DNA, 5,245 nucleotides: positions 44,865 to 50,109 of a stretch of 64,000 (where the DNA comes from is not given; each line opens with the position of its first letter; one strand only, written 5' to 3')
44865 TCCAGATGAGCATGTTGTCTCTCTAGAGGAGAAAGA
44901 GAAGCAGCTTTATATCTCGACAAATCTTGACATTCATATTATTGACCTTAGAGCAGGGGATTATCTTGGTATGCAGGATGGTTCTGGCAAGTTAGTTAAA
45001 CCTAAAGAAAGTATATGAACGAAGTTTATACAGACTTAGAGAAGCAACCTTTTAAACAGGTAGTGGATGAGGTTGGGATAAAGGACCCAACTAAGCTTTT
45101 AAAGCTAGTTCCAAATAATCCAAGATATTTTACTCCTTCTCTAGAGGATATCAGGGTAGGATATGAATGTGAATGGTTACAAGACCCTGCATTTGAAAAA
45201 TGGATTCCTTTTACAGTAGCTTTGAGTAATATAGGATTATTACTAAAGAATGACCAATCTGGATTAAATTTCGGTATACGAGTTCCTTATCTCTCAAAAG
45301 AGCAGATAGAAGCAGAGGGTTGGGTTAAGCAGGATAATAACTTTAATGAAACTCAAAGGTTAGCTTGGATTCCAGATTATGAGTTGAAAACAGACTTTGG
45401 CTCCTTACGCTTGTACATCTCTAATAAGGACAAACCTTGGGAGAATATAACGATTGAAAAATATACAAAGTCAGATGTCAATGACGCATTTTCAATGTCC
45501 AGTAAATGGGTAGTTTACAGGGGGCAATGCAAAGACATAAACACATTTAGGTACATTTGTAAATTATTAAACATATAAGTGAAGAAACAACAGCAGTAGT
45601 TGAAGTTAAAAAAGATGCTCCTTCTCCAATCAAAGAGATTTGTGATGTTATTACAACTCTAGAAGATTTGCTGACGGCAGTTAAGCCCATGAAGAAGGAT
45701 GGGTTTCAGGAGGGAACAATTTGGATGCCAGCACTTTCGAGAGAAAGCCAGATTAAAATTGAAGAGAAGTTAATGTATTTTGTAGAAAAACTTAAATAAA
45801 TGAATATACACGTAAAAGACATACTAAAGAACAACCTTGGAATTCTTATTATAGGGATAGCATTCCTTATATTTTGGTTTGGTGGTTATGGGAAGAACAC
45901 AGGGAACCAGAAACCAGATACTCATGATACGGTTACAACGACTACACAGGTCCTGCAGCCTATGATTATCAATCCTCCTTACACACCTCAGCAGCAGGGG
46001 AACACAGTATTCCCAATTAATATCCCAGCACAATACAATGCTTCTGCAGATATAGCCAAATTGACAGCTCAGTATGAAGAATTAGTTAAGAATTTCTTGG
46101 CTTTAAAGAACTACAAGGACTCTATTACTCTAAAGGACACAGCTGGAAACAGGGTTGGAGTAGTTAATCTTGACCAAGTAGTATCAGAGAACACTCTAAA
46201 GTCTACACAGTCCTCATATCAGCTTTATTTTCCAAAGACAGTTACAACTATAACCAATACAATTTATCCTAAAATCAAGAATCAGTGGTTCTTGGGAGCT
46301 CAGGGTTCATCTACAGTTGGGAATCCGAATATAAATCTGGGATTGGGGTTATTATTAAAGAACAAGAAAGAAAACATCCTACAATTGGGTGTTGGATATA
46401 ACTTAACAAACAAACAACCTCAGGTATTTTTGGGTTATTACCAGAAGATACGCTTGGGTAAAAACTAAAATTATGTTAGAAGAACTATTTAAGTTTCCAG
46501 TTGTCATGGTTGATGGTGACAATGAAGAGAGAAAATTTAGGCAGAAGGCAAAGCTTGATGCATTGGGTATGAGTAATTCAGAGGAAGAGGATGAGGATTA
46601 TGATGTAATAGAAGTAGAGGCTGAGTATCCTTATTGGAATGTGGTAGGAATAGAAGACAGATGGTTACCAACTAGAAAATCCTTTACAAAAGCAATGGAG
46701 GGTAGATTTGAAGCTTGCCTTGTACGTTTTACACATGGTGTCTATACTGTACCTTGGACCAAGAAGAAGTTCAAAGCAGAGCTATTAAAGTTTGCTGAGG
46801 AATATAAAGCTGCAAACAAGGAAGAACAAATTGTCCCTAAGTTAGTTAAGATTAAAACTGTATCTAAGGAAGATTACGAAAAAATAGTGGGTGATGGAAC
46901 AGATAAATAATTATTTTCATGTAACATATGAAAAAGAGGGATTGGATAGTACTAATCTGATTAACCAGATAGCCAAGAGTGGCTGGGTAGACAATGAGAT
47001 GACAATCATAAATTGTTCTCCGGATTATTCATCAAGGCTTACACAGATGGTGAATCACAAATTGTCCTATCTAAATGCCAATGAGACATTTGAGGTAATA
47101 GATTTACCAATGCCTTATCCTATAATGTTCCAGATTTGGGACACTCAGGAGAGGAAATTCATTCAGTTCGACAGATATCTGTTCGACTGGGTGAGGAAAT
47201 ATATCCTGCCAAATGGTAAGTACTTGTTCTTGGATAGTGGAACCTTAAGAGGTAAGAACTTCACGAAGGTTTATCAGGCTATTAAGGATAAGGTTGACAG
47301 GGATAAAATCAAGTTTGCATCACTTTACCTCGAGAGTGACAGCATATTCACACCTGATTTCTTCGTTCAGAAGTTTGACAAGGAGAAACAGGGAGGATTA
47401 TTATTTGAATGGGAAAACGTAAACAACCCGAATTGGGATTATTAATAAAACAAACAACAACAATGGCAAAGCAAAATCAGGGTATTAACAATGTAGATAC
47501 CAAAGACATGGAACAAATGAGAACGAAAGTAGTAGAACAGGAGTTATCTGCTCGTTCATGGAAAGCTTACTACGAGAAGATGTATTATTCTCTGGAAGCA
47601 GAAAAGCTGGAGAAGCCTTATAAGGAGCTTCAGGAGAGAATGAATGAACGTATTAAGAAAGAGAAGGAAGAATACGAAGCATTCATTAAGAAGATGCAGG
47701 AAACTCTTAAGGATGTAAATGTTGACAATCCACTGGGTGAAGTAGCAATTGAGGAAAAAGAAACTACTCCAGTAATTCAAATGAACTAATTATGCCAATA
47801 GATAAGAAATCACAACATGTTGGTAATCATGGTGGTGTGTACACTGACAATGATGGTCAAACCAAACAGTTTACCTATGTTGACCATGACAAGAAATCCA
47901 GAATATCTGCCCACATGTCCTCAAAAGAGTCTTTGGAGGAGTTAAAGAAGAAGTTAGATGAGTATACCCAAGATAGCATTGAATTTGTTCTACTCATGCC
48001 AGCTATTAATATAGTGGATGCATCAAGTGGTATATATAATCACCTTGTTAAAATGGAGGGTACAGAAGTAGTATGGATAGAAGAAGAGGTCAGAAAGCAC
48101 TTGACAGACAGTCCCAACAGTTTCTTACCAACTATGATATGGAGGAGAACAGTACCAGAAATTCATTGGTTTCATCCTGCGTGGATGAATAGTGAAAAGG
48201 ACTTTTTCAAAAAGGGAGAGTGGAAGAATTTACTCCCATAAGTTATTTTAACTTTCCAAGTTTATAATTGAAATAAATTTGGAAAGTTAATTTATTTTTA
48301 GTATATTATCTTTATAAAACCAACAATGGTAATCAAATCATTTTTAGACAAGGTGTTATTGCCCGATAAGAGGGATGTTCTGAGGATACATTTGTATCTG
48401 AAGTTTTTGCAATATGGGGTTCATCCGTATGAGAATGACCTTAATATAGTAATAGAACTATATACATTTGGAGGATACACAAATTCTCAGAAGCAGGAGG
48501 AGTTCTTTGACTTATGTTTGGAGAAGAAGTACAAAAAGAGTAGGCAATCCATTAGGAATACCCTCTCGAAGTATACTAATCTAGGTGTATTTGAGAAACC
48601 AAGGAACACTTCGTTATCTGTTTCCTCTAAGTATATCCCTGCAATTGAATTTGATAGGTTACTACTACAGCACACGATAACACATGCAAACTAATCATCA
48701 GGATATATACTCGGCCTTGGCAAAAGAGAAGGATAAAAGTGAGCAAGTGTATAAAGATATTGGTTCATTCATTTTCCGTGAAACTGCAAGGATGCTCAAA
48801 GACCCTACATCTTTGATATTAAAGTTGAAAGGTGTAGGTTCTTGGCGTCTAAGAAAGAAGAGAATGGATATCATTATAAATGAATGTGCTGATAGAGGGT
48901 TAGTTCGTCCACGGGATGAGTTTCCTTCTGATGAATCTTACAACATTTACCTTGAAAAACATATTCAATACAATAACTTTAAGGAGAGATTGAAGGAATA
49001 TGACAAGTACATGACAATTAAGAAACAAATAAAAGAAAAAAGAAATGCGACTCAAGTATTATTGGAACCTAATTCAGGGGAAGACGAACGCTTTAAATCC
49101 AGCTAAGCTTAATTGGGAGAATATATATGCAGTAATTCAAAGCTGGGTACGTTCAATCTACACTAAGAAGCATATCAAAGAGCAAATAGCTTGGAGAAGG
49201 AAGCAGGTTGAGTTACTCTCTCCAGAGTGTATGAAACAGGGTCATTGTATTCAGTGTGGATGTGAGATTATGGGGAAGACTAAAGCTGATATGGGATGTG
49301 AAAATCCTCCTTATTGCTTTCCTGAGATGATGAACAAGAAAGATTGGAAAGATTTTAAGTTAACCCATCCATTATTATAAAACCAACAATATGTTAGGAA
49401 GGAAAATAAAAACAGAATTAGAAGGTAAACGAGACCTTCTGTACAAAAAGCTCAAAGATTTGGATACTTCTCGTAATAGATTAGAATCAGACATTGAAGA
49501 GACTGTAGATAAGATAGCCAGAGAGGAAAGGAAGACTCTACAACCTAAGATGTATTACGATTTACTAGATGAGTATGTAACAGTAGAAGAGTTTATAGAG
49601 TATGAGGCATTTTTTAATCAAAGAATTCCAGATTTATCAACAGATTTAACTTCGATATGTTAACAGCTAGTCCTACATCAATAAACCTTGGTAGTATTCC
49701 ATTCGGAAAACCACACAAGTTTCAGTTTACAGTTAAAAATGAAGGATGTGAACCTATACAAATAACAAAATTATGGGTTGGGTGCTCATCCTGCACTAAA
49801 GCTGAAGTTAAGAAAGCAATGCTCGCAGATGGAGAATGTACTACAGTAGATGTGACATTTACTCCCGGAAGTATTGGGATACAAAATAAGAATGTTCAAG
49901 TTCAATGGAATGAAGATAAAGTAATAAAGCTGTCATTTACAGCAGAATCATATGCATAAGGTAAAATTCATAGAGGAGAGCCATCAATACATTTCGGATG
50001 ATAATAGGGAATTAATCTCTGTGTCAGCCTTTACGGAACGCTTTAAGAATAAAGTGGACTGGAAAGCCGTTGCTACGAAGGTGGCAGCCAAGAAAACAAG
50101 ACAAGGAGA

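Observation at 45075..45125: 15-residue peptide motif shared by a small plus-strand protein and the putative MCP C-terminus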

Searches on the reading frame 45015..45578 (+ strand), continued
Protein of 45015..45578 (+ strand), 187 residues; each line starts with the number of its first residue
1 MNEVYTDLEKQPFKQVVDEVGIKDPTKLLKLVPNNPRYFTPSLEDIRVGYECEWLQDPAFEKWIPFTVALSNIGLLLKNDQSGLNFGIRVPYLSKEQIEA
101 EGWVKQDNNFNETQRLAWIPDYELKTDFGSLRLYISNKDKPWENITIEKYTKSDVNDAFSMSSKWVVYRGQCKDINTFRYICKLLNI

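Call 106: find_encoding_contigs(protein=P0141, flank=10000, max_places=2)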
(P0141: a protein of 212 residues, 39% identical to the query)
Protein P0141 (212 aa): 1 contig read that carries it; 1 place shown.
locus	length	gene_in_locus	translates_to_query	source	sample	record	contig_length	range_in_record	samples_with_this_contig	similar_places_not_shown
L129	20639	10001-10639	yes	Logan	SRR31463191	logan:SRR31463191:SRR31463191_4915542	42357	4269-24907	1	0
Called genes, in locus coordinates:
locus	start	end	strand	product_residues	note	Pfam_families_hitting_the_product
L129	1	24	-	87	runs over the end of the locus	-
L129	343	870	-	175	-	-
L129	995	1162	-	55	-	-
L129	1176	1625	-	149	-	-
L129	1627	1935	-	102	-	-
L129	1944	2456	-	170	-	PF08719:NADAR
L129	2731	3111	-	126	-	-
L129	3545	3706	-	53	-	-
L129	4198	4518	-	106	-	-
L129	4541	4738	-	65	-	-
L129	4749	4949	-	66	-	-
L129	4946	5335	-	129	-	PF25176:DUF7831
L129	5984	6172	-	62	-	-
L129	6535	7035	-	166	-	-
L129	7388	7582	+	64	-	-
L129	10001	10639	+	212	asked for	-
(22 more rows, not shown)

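Call 113: search_protein_families(library=padloc, proteins=[window:45015-45578:+, P0141, P0131, P0160], max_evalue=0.01)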
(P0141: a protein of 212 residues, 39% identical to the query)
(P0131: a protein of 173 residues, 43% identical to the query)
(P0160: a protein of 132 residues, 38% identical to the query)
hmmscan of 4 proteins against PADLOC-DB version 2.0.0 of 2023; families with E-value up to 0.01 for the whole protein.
window:45015-45578:+ (187 aa): 0 families

P0141 (212 aa): 0 families

P0131 (173 aa): 0 families

P0160 (132 aa): 0 families

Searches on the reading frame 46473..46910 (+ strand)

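Call 6: search_protein_families(library=phrogs, proteins=[window:46473-46910:+], max_evalue=0.01)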
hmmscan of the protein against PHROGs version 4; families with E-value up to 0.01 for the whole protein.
window:46473-46910:+ (145 aa): 1 family
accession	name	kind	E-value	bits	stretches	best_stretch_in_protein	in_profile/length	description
phrog_37588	-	unknown function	0.0048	18.2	0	73-121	13-61/79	-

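Call 7: search_protein_families(library=pfam, proteins=[window:46473-46910:+], max_evalue=0.01)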
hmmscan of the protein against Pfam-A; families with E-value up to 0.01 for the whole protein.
window:46473-46910:+ (145 aa): 0 families

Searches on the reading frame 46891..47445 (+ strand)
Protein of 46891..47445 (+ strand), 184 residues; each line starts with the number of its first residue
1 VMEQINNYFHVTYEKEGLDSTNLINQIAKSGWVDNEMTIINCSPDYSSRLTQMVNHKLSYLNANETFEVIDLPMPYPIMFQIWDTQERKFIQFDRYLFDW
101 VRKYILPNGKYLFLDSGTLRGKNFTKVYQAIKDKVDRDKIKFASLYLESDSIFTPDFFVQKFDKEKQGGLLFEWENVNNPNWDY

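Call 20: search_protein_families(library=phrogs, proteins=[window:46891-47445:+], max_evalue=0.001)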
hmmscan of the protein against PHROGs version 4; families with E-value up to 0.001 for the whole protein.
window:46891-47445:+ (184 aa): 1 family
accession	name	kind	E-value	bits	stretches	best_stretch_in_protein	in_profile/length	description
phrog_29004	-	unknown function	5.5e-10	40.7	1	25-183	30-176/179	-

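Call 112: search_protein_families(library=pfam, proteins=[window:46891-47445:+], max_evalue=0.01)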
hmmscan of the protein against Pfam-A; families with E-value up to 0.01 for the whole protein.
window:46891-47445:+ (184 aa): 0 families

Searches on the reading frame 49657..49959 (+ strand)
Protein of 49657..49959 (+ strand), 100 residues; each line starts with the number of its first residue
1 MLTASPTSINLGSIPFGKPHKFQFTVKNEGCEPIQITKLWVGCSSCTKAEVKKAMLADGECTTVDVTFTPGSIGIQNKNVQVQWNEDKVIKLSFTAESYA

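Call 112: search_protein_families(library=pfam, proteins=[window:49657-49959:+], max_evalue=0.01)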
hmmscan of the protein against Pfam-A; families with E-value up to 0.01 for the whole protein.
window:49657-49959:+ (100 aa): 8 families
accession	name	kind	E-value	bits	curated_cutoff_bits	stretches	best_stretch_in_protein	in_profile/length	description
PF07610.17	DUF1573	-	6.6e-18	65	26.1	1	4-96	3-96/98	Protein of unknown function (DUF1573)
PF22544.2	HYDIN_VesB_CFA65-like_Ig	-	2.7e-12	47.2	25.5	1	5-95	6-98/100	HYDIN/CFA65/VesB-like, Ig-like domain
PF22073.2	Cep192_D4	-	4.2e-05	24.1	35.5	1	2-88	4-99/112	Cep192 domain 4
PF22067.2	Cep192_D3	-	0.0012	19.4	27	1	7-71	7-70/99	Cep192 domain 3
PF07705.17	CARDB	-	0.0015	19.2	22.7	1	18-83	19-82/101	CARDB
PF24507.1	Ig_CFAP65_4th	-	0.0018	19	27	1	24-94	2-72/76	CFAP65, fourth Ig-like domain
PF12371.14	TMEM131_like_N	-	0.002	18.8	28.8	1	5-82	4-82/84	Transmembrane protein 131-like N-terminal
PF15780.11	ASH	-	0.0079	16.8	27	0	5-85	10-91/98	Abnormal spindle-like microcephaly-assoc'd, ASPM-SPD-2-Hydin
